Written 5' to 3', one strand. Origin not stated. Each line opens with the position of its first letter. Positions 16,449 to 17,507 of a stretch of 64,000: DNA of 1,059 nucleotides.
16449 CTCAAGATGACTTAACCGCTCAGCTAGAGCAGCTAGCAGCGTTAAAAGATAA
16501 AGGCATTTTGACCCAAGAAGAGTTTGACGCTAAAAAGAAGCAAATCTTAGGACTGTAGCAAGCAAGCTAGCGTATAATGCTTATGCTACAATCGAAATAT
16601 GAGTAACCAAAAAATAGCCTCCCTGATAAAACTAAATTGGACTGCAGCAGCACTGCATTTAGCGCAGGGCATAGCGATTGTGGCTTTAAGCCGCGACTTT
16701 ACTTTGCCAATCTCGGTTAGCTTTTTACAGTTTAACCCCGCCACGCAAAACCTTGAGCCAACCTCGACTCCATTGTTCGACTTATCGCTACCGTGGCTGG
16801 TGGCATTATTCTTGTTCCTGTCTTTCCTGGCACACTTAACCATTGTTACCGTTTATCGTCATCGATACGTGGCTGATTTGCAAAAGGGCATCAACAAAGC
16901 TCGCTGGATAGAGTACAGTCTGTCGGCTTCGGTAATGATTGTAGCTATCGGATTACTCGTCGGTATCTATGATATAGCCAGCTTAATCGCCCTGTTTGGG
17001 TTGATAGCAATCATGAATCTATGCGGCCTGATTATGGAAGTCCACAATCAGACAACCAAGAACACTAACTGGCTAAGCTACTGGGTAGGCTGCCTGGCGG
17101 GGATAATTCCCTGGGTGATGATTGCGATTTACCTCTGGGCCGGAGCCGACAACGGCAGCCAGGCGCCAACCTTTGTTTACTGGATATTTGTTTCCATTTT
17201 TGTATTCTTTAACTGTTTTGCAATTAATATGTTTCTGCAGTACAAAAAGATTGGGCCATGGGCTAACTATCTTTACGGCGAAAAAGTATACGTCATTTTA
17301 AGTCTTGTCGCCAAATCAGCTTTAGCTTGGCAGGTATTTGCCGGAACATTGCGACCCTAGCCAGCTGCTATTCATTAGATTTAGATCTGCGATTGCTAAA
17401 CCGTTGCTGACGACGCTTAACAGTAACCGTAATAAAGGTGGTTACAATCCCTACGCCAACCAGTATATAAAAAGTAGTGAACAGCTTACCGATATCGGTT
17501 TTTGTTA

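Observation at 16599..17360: Heliorhodopsin gene in a streamlined genome with no visible retinal-synthesis genes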

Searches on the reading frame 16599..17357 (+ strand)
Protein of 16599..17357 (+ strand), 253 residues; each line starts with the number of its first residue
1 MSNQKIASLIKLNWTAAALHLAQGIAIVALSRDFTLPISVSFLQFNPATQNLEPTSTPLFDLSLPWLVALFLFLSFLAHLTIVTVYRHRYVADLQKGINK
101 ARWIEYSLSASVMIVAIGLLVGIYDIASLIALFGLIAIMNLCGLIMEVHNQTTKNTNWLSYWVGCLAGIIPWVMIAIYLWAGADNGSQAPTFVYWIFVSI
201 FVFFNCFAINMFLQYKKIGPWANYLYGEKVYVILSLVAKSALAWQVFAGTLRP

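Call 3: search_protein_families(library=pfam, proteins=[window:16599-17357:+], max_evalue=0.1)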
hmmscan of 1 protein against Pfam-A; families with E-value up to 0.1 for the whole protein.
window:16599-17357:+ (253 aa): 1 family
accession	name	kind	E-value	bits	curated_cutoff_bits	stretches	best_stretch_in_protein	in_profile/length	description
PF18761.7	Heliorhodopsin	-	1.8e-98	329.2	26.7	1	10-251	2-242/242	Heliorhodopsin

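Call 4: search_solved_structures(query=window:16599-17357:+, max_evalue=0.01, show_alignments=3)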
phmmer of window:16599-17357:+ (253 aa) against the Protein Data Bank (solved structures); distinct sequences matched with E-value up to 0.01: 6.
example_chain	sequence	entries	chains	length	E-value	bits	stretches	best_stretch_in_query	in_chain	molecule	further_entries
6is6_A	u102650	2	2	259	3.2e-83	282.4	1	13-253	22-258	heliorhodopsin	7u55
7clj_A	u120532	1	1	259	7.8e-83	281.1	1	13-253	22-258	heliorhodopsin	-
9ljj_A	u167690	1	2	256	9.8e-61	208.7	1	5-253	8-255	Heliorhodopsin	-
6su3_X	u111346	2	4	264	1.1e-60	208.6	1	5-253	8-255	48C12 heliorhodopsin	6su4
6uh3_A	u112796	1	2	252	3.8e-60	206.8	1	5-251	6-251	Heliorhodopsin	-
9vfc_A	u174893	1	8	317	2.2e-49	171.5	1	10-253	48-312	heliorhodopsin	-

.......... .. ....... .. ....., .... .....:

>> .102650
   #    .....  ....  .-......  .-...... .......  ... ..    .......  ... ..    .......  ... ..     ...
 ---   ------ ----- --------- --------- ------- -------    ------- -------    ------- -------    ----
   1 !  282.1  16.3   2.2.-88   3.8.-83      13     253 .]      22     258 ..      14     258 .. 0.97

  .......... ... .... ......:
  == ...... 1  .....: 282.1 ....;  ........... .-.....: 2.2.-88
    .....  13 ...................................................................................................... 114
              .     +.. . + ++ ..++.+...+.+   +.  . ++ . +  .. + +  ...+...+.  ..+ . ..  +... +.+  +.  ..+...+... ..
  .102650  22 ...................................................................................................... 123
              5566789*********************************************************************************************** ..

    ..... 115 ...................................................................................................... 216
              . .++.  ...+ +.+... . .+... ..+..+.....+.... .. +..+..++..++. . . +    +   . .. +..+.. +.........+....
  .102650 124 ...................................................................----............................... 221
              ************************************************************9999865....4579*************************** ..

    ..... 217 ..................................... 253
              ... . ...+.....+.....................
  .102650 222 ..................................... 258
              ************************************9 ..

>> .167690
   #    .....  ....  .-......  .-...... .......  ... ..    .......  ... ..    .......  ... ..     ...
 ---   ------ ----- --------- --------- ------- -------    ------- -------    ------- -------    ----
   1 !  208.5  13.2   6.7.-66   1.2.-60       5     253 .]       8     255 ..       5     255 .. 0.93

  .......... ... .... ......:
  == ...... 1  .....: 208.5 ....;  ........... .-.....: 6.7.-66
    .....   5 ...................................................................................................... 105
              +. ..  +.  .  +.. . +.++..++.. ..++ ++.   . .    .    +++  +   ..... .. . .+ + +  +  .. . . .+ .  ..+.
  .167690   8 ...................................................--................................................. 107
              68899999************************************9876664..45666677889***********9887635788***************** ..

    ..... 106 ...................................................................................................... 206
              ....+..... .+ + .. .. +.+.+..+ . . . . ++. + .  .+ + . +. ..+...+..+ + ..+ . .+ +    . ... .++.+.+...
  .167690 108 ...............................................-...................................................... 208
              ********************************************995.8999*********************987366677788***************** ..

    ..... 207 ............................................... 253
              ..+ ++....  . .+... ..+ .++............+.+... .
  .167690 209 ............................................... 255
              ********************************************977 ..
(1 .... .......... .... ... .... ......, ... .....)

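Call 8: find_encoding_contigs(protein=window:16599-17357:+, flank=10000, max_places=6)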
Protein window:16599-17357:+ (253 aa): no gene with exactly this product is on record in the collection.

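Call 9: find_homologous_proteins(query=window:16599-17357:+)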
Query window:16599-17357:+ (253 aa): 7503 proteins with E <= 0.001 among 8000 candidates; the best 120 are listed.
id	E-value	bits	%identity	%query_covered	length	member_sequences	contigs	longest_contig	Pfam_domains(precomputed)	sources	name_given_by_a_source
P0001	1.6e-161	554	100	100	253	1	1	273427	PF18761.8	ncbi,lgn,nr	ncbi:hypothetical protein EPO04_01280 [Patescibacteria group bacterium]|nr:MAG: hypothetical protein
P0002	5.6e-130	450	81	98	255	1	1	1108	PF18761.8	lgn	-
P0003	1.8e-129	449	77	100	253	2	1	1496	PF18761.8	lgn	-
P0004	1.1e-125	436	75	100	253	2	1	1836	PF18761.8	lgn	-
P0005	7.2e-124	430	73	100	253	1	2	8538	PF18761.8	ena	-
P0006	1.0e-123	430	75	100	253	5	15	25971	PF18761.8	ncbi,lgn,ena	-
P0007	1.0e-123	430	73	100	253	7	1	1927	PF18761.8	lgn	-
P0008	3.5e-123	428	74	100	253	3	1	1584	PF18761.8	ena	-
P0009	4.6e-123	428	74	100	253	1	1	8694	PF18761.8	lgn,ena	-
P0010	5.5e-123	428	74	100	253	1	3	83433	PF18761.8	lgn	-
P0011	1.1e-122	427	74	100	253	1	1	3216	PF18761.8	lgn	-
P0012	2.4e-122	425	74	100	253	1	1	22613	PF18761.8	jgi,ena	-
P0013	3.7e-122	425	74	100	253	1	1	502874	PF18761.8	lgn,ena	-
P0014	8.2e-122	424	74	100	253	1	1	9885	PF18761.8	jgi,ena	-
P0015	3.5e-121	422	74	100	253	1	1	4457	PF18761.8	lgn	-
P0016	2.1e-118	412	76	97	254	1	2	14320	PF18761.8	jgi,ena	jgi:hypothetical protein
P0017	2.1e-117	409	75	97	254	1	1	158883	PF18761.8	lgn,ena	-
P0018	2.2e-117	409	77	98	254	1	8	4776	PF18761.8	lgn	-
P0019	2.8e-117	409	76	97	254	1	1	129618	PF18761.8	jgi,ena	-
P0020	3.5e-117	409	72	99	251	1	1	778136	PF18761.8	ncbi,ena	-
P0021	8.1e-117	407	74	97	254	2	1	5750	PF18761.8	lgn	-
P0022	8.9e-117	407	71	98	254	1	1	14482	PF18761.8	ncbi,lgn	-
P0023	9.8e-117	407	77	91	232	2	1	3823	PF18761.8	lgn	-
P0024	2.2e-116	406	75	98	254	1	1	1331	PF18761.8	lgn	-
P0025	2.2e-116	406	73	98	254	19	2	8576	PF18761.8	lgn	-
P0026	3.3e-116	405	76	97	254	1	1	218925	PF18761.8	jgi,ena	-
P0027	3.4e-116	405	73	99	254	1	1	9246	PF18761.8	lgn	-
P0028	4.8e-116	405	70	99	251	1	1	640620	PF18761.8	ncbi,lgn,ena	-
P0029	4.8e-116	405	73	100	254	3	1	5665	PF18761.8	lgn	-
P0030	7.1e-116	404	74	98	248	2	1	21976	PF18761.8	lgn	-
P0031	7.6e-116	404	71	100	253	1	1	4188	PF18761.8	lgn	-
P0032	1.5e-115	403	72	97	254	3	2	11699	PF18761.8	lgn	-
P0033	1.6e-115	403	72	98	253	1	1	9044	PF18761.8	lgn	-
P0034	1.8e-115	403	75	97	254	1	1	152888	PF18761.8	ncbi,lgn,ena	-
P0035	2.7e-115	402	72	97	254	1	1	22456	PF18761.8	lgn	-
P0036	3.0e-115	402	74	98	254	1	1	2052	PF18761.8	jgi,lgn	jgi:hypothetical protein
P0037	4.3e-115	402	73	97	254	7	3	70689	PF18761.8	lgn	-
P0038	4.8e-115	401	73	97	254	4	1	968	PF18761.8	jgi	jgi:hypothetical protein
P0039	5.8e-115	401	73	98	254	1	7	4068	PF18761.8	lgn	-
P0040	5.8e-115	401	71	97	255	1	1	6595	PF18761.8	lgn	-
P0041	8.7e-115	401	72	98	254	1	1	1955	PF18761.8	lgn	-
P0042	9.8e-115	400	70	97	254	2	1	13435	PF18761.8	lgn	-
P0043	1.5e-114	400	72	98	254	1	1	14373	PF18761.8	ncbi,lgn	-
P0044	1.9e-114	400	74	98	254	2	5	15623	PF18761.8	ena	-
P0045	2.1e-114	399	74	97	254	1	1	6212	PF18761.8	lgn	-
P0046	2.1e-114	399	72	99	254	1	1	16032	PF18761.8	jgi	jgi:hypothetical protein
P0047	2.2e-114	399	72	100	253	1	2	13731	PF18761.8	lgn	-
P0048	2.3e-114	399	72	97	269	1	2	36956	PF18761.8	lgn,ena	-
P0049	2.4e-114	399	73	97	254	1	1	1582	PF18761.8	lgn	-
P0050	2.7e-114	399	72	97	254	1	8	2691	PF18761.8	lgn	-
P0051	3.0e-114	399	73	97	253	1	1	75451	PF18761.8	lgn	-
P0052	3.5e-114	399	71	100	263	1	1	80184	PF18761.8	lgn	-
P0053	3.6e-114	399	72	97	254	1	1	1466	PF18761.8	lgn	-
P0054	4.4e-114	398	72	98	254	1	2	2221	PF18761.8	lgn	-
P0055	4.4e-114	398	75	98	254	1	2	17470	PF18761.8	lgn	-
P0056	6.2e-114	398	73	97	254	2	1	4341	PF18761.8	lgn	-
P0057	6.3e-114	398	69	98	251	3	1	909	PF18761.8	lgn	-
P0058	7.2e-114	398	72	97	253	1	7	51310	PF18761.8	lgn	-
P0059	8.2e-114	397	72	98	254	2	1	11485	PF18761.8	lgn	-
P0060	8.4e-114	397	72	97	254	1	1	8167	PF18761.8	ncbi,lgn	-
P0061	8.5e-114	397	72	98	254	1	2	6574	PF18761.8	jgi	jgi:hypothetical protein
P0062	9.9e-114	397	73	98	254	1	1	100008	PF18761.8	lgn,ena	-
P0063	1.0e-113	397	72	97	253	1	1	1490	PF18761.8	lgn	-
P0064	1.1e-113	397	74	97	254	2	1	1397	PF18761.8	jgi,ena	-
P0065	1.1e-113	397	72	97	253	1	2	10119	PF18761.8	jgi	-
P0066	1.1e-113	397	71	97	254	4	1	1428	PF18761.8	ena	-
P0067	1.1e-113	397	72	98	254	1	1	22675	PF18761.8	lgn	-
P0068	1.3e-113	397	72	98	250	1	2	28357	PF18761.8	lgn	-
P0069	1.3e-113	397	75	91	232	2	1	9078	PF18761.8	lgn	-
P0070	1.4e-113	397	68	98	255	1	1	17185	PF18761.8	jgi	jgi:hypothetical protein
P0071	1.5e-113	397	71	100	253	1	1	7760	PF18761.8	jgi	jgi:hypothetical protein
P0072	1.5e-113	397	72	97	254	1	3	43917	PF18761.8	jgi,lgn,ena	-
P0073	1.6e-113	396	73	97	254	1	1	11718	PF18761.8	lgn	-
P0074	1.6e-113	396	72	98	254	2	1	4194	PF18761.8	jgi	jgi:hypothetical protein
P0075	1.6e-113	396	70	98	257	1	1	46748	PF18761.8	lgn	-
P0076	1.7e-113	396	72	97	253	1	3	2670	PF18761.8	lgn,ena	-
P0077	1.7e-113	396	72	97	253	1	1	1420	PF18761.8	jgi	-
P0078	2.0e-113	396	74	97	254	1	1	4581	PF18761.8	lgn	-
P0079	2.0e-113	396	72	97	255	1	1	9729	PF18761.8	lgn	-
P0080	2.5e-113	396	73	99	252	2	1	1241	PF18761.8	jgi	-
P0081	2.6e-113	396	70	100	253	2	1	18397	PF18761.8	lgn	-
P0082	2.7e-113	396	72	97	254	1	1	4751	PF18761.8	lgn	-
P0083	2.7e-113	396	71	100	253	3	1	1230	PF18761.8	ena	-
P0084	3.0e-113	396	73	97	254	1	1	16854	PF18761.8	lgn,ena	-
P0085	3.0e-113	396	71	100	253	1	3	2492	PF18761.8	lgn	-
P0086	3.1e-113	396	72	100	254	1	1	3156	PF18761.8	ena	-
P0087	3.6e-113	395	73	98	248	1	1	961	PF18761.8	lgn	-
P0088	3.8e-113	395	70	97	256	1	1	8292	PF18761.8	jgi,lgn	jgi:hypothetical protein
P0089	4.0e-113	395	75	97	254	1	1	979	PF18761.8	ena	-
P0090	4.1e-113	395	72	97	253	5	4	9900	PF18761.8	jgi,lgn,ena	-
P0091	4.4e-113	395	72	100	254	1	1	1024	PF18761.8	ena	-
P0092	4.8e-113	395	72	97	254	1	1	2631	PF18761.8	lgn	-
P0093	4.9e-113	395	74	98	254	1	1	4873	PF18761.8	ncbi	-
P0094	5.2e-113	395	71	97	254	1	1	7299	PF18761.8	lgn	-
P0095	6.0e-113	395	69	100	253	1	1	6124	PF18761.8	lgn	-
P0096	6.1e-113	395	68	100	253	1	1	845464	PF18761.8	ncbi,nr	ncbi:putative membrane protein [Candidatus Saccharibacteria bacterium RAAC3_TM7_1]|nr:putative membr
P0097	6.2e-113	395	72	97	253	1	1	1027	PF18761.8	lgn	-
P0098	6.6e-113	394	70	99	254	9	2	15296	PF18761.8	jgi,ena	-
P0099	7.2e-113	394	71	98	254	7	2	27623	PF18761.8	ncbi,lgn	-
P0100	8.2e-113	394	73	95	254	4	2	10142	PF18761.8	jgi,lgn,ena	-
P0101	9.2e-113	394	73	97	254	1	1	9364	PF18761.8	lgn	-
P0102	9.9e-113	394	74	97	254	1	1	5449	PF18761.8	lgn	-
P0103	1.0e-112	394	72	100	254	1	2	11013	PF18761.8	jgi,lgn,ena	-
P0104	1.1e-112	394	73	97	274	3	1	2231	PF18761.8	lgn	-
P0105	1.1e-112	394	78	90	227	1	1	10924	PF18761.8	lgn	-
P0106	1.2e-112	394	73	95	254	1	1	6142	PF18761.8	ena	-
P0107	1.2e-112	394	69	99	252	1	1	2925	PF18761.8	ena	-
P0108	1.2e-112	394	70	97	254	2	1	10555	PF18761.8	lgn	-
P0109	1.3e-112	394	71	98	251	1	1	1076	PF18761.8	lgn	-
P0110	1.6e-112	393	70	97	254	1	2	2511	PF18761.8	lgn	-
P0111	1.7e-112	393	68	100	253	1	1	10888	PF18761.8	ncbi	ncbi:MAG: heliorhodopsin HeR [Thiobacillus sp.]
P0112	1.7e-112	393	74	97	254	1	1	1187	PF18761.8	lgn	-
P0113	1.7e-112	393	72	100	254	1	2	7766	PF18761.8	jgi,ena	-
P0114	1.8e-112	393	70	98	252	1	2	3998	PF18761.8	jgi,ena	-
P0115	2.0e-112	393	72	97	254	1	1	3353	PF18761.8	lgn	-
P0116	2.1e-112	393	73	94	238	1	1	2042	PF18761.8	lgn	-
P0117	2.3e-112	393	74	97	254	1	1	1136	PF18761.8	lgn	-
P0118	2.5e-112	393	71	97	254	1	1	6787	PF18761.8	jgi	jgi:hypothetical protein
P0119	3.2e-112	392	71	97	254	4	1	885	PF18761.8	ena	-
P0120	3.3e-112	392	73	97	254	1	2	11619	PF18761.8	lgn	-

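Call 10: find_encoding_contigs(protein=P0001, flank=10000, max_places=4)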
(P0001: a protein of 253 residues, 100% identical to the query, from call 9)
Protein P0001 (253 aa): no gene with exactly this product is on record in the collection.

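Call 26: find_related_loci(query=window:16599-17357:+, collection=genome_contigs, flank=10000)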
Query window:16599-17357:+ (253 aa) in genome_contigs; peptide patterns used: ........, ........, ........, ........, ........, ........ (x = any residue, [..] = any of these).
539 stretches matched a pattern; 305 encode a relative of the query (tblastn E <= 1e-3); the best 80 are kept; 80 distinct loci.
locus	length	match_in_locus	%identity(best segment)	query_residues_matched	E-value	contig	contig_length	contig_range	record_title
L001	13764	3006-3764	75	1-253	2e-130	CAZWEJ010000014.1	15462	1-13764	MAG TPA_asm: uncultured Candidatus Saccharimonadales bacterium isolate SRP133034_co1_271 genome assembly, contig: NODE_3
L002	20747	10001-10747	72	4-252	5e-124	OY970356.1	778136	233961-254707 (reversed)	MAG: uncultured Candidatus Saccharibacteria bacterium isolate MFD05684.bin.c.4 genome assembly, chromosome: 1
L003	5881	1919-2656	75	8-253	4e-123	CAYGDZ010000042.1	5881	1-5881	MAG TPA_asm: uncultured Candidatus Saccharibacteria bacterium isolate ERP113451_co3_69 genome assembly, contig: NODE_129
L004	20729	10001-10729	75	8-250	9e-122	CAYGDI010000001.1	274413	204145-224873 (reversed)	MAG TPA_asm: uncultured Candidatus Saccharibacteria bacterium isolate ERP113451_co1_239 genome assembly, contig: NODE_5_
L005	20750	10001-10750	70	4-253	7e-122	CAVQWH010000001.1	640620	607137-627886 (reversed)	MAG: uncultured Candidatus Saccharibacteria bacterium isolate MFD02923.bin.2.10 genome assembly, contig: contig_36646, w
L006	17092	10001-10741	71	7-253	5e-118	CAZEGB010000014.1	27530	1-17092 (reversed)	MAG TPA_asm: uncultured Candidatus Saccharimonas sp. isolate SRP263991_co6_530 genome assembly, contig: NODE_1415_length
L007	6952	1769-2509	71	7-253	4e-118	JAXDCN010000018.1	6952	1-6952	MAG: Candidatus Saccharimonadales bacterium isolate POMEDNA-B45 Raw1_k127_1101984, whole genome shotgun sequence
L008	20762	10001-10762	70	1-253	3e-117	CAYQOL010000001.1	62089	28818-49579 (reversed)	MAG TPA_asm: uncultured Candidatus Saccharimonas sp. isolate SRP192927_co1_980 genome assembly, contig: NODE_572_length_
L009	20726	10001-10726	71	12-253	3e-116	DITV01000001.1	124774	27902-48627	MAG TPA_asm: Candidatus Saccharibacteria bacterium UBA6175 UBA6175_contig_70910, whole genome shotgun sequence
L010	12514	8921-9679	68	3-253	4e-116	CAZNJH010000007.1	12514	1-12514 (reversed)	MAG TPA_asm: uncultured Candidatus Saccharibacteria bacterium isolate SRP296810_co1_348 genome assembly, contig: NODE_58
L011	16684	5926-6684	68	1-253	9e-116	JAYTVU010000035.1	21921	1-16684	MAG: bacterium isolate GFS_5742 GFS_5742_34, whole genome shotgun sequence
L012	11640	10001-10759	69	1-253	7e-116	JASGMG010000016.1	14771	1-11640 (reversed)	MAG: Patescibacteria group bacterium isolate DJKA123_ANT-F21_bin.43 scaffold_1492, whole genome shotgun sequence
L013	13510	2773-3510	70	8-253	9e-116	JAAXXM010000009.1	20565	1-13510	MAG: Candidatus Saccharibacteria bacterium isolate W9_Combined_metabat2_110 W9_Combined_metabat2_110_NODE_1389, whole ge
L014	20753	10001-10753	68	3-253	1e-115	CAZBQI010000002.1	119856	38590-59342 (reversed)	MAG TPA_asm: uncultured Candidatus Saccharibacteria bacterium isolate binchicken_co105_30 genome assembly, contig: NODE_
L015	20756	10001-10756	69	2-253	3e-114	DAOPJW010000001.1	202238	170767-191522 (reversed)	MAG TPA_asm: Candidatus Saccharibacteria bacterium isolate AMR_MDS_3267 NODE_33_length_202238_cov_12.871572, whole genom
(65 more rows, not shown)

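Call 32: list_cluster_members(proteins=[P0001])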
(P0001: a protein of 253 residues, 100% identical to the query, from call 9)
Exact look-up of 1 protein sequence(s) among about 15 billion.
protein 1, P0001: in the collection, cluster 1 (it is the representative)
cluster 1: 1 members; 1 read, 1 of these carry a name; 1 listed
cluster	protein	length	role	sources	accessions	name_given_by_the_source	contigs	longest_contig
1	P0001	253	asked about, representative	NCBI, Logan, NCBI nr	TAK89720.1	hypothetical protein EPO04_01280 [Patescibacteria group bacterium] | MAG: hypothetical protein EPO04_01280 [Patescibacteria group bacterium]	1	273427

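Call 56: predict_structure(alignment_id=A1)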
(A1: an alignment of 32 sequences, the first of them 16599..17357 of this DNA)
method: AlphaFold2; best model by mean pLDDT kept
length: 253 residues; sequences in the alignment: 32
mean_pLDDT: 87.3   pTM: 0.85
mean pLDDT of the five models: 87.3, 83.8, 79.0, 77.0, 73.5
residues with pLDDT >= 90: 134; 70-90: 99; 50-70: 18; < 50: 2
segments of 3 or more residues with pLDDT < 50: none
pLDDT, mean of each block of 10 residues (from residue 1): 79 95 91 90 95 95 92 95 94 87 91 91 95 96 91 87 93 93 88 83 82 64 74 85 70 48
secondary structure, 60 per line:
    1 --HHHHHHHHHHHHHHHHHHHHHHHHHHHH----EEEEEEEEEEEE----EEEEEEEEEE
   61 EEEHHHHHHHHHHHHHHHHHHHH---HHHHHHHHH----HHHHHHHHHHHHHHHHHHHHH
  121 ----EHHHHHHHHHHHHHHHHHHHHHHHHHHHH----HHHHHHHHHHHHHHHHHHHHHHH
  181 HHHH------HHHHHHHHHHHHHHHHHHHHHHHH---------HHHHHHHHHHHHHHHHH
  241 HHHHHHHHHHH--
elements in order: H3-30 E35-46 E51-63 H64-83 H87-95 H100-120 H126-153 H158-184 H191-214 H224-251
